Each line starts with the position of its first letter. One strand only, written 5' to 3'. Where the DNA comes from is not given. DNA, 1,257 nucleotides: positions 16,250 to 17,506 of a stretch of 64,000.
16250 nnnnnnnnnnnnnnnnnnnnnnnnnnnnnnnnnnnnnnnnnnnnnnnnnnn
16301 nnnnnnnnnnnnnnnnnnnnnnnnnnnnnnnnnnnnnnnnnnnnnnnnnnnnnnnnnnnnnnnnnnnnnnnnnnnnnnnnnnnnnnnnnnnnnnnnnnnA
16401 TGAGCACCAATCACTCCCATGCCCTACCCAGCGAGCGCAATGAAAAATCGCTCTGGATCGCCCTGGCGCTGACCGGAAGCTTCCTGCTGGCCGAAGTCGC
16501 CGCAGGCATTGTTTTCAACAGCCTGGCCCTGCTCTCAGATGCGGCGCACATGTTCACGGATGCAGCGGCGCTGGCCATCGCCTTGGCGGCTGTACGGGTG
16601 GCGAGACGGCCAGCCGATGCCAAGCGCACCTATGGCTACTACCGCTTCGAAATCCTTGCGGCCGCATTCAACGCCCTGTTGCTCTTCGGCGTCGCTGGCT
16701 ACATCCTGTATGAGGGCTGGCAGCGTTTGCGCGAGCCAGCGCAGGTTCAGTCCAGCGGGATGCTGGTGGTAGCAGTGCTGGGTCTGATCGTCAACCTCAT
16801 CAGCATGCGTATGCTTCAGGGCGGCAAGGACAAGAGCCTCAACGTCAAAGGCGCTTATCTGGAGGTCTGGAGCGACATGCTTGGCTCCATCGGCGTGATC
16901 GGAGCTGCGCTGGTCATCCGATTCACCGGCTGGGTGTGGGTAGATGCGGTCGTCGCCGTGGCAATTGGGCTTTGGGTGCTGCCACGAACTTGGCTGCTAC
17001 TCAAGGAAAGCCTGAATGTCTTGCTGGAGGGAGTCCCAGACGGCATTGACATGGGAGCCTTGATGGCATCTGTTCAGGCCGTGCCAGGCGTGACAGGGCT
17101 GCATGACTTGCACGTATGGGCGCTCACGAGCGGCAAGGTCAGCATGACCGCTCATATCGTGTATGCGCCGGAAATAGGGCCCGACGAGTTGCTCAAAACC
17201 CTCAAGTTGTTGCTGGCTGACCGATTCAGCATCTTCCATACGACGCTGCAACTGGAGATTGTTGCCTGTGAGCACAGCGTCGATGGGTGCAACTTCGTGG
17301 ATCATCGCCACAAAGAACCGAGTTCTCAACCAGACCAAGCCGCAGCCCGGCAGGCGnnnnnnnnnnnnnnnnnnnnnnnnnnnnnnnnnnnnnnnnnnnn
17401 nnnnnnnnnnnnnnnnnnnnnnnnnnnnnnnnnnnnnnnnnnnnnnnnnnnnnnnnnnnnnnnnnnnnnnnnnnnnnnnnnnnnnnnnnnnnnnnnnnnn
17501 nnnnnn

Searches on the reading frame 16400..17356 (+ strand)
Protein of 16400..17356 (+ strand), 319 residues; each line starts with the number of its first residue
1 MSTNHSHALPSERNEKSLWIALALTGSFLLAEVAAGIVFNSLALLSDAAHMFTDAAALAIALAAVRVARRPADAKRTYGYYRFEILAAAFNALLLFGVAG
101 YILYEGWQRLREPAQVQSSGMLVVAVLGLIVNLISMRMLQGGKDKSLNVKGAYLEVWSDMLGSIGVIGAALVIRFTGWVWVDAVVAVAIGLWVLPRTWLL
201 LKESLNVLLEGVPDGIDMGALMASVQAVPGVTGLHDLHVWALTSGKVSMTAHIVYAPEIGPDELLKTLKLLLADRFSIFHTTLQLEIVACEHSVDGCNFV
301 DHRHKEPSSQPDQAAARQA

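Call 6: search_protein_families(library=pfam, proteins=[window:16400-17356:+], max_evalue=0.01)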
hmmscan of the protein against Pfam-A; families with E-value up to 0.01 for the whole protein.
window:16400-17356:+ (319 aa): 2 families
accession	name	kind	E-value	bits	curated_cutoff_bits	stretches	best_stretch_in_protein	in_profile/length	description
PF01545.26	Cation_efflux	-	1.7e-45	155.7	26.6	1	18-209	1-198/198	Cation efflux family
PF16916.11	ZT_dimer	-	5.5e-10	39.6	26.7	1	213-286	1-76/78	Dimerisation domain of Zinc Transporter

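Call 50: search_protein_families(library=ncbifam, proteins=[window:16400-17356:+], max_evalue=0.001)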
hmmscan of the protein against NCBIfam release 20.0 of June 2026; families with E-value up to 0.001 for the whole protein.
window:16400-17356:+ (319 aa): 10 families
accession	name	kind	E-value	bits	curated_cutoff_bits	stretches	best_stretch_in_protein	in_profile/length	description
TIGR01297.1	CDF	superfamily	2.2e-86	289.7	82.35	1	14-288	1-283/285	cation diffusion facilitator family transporter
NF002923.0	PRK03557.1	equivalog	2.5e-74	250.4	408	1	4-300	4-302/313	CDF family zinc transporter ZitB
NF033827.1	CDF_efflux_DmeF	equivalog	1.3e-40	139.7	250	2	11-144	11-145/309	CDF family Co(II)/Ni(II) efflux transporter DmeF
NF050169.1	CatEfflxFieF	equivalog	4.5e-24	85.2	420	1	27-247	17-237/282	cation efflux pump FieF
NF007064.0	PRK09509.1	equivalog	1.4e-21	76.8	447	1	18-239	13-236/300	CDF family cation-efflux transporter FieF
NF052621.1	MngEfTpMntE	equivalog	2.1e-21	76.6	500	1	34-254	22-245/293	manganese efflux transporter MntE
NF033615.1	CDF_MamM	equivalog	5.3e-18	65.3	350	1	16-238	10-236/290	magnetosome biogenesis CDF transporter MamM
NF052602.1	Zn_efflux_Cdf31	equivalog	3.3e-17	62.8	460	1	15-259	7-260/299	CDF family zinc efflux transporter Cdf31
NF033616.1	CDF_MamB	equivalog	2.1e-14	53.7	350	1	14-237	5-230/284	magnetosome biogenesis CDF transporter MamB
NF040994.1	MamV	equivalog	3.7e-09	36.1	500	1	15-211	11-208/319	CDF transporter MamV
